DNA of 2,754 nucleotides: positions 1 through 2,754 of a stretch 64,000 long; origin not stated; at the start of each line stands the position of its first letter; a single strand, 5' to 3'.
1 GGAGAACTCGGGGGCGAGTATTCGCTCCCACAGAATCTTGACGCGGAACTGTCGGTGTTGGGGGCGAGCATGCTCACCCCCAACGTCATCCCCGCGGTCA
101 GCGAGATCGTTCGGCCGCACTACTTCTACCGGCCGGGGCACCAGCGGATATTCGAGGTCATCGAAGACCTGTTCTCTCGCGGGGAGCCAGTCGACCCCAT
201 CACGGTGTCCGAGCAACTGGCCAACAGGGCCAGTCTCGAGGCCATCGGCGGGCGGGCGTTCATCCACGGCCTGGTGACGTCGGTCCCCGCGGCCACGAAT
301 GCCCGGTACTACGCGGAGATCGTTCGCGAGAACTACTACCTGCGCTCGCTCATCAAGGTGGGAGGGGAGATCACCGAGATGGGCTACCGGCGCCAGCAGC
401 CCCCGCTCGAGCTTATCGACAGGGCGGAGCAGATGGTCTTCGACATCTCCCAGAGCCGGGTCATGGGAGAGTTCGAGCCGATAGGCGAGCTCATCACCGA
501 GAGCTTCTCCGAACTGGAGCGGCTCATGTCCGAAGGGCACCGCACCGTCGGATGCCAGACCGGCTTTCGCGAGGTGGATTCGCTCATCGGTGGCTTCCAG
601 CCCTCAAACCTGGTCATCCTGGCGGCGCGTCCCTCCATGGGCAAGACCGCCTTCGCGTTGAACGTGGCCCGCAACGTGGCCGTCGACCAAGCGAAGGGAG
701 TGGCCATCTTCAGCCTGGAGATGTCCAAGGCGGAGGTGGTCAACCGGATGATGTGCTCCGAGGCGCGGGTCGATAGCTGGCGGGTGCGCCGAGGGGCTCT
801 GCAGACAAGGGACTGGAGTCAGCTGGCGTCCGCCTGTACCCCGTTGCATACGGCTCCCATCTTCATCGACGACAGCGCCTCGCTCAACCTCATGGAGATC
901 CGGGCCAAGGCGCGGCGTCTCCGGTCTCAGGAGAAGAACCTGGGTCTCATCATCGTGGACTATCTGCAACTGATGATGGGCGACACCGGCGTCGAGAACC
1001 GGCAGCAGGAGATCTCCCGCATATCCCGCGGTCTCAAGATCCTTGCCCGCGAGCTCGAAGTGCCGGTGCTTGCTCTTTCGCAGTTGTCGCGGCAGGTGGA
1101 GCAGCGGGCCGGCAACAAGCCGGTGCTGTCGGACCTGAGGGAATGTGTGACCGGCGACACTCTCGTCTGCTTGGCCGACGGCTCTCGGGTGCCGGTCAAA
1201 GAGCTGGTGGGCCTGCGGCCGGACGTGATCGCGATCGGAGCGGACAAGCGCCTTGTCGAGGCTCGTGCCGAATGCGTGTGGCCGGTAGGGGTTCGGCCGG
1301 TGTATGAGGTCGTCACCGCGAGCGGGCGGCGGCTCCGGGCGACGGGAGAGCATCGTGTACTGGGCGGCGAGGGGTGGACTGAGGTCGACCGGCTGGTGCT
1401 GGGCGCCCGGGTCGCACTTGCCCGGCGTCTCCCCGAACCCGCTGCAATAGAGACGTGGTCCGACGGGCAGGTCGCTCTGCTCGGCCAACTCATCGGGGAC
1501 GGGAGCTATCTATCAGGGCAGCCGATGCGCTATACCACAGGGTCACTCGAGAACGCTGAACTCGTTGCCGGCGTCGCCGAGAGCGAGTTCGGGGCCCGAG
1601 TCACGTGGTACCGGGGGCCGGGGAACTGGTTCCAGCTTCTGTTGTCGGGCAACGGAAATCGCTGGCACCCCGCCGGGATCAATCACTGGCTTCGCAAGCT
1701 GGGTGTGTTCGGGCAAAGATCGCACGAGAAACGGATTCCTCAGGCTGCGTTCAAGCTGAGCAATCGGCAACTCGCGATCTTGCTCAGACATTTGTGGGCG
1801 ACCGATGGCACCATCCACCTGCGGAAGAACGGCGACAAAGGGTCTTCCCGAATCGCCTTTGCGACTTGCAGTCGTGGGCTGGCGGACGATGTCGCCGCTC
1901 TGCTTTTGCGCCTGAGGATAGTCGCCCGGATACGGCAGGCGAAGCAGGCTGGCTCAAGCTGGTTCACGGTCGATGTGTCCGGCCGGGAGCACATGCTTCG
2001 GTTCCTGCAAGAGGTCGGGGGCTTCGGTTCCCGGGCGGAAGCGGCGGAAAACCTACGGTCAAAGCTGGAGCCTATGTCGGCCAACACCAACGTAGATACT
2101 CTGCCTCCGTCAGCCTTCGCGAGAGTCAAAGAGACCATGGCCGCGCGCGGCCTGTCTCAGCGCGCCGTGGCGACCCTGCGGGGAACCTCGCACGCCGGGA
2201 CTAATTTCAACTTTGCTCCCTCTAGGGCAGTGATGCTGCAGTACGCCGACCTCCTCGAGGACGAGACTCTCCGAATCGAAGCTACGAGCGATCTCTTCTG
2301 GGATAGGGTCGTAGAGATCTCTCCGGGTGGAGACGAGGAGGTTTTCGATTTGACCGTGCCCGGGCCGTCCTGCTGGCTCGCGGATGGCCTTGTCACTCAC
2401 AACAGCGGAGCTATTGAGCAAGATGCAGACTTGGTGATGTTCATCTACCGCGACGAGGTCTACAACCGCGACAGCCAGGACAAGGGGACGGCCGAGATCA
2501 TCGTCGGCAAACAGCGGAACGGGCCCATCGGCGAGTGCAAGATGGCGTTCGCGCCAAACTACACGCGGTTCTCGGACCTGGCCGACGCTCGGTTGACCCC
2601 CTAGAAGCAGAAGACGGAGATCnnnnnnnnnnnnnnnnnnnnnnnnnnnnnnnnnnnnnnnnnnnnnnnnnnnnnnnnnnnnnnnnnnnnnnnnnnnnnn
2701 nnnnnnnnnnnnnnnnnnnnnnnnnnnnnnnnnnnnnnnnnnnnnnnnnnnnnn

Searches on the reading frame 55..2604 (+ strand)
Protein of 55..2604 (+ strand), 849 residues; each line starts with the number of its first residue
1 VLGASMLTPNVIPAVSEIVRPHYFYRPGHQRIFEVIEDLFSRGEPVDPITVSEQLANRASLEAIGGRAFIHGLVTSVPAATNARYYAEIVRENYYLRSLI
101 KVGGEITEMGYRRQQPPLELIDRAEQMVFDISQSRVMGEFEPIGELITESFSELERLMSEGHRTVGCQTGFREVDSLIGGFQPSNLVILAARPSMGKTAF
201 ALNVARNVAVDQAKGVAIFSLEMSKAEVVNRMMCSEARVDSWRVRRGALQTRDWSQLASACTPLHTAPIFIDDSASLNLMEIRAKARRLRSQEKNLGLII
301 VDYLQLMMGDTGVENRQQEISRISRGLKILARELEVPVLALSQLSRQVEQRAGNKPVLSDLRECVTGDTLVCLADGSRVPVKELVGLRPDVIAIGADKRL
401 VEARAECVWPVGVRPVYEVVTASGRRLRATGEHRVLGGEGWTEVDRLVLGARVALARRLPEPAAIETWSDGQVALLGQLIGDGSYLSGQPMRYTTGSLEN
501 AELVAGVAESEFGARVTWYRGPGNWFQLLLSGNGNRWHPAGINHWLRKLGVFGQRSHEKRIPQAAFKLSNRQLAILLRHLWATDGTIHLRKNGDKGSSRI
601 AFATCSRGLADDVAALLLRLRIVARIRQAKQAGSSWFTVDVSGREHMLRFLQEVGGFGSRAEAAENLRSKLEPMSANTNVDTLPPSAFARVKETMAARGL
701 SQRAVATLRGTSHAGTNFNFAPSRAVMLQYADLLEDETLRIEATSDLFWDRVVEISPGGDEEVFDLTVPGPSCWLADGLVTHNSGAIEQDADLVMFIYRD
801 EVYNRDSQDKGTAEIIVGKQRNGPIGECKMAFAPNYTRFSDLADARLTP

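Call 74: search_protein_families(library=pfam, proteins=[window:55-2604:+], max_evalue=0.00001)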
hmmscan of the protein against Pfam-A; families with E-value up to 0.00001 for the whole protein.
window:55-2604:+ (849 aa): 5 families
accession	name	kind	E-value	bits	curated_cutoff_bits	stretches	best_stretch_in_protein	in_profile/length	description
PF03796.21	DnaB_C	-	1.2e-102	343.1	27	2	166-364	1-198/255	DnaB-like helicase C terminal domain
PF00772.26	DnaB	-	9.7e-26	90.3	23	1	2-92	13-103/103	DnaB-like helicase N terminal domain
PF14528.11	LAGLIDADG_3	-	4.7e-16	59.3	22.5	1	573-655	3-82/82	LAGLIDADG-like domain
PF14890.11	Intein_splicing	-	1.1e-13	51.7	35.8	1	372-783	2-155/155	Intein splicing domain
PF13481.12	AAA_25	-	7.3e-13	49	27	1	168-344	16-190/195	AAA domain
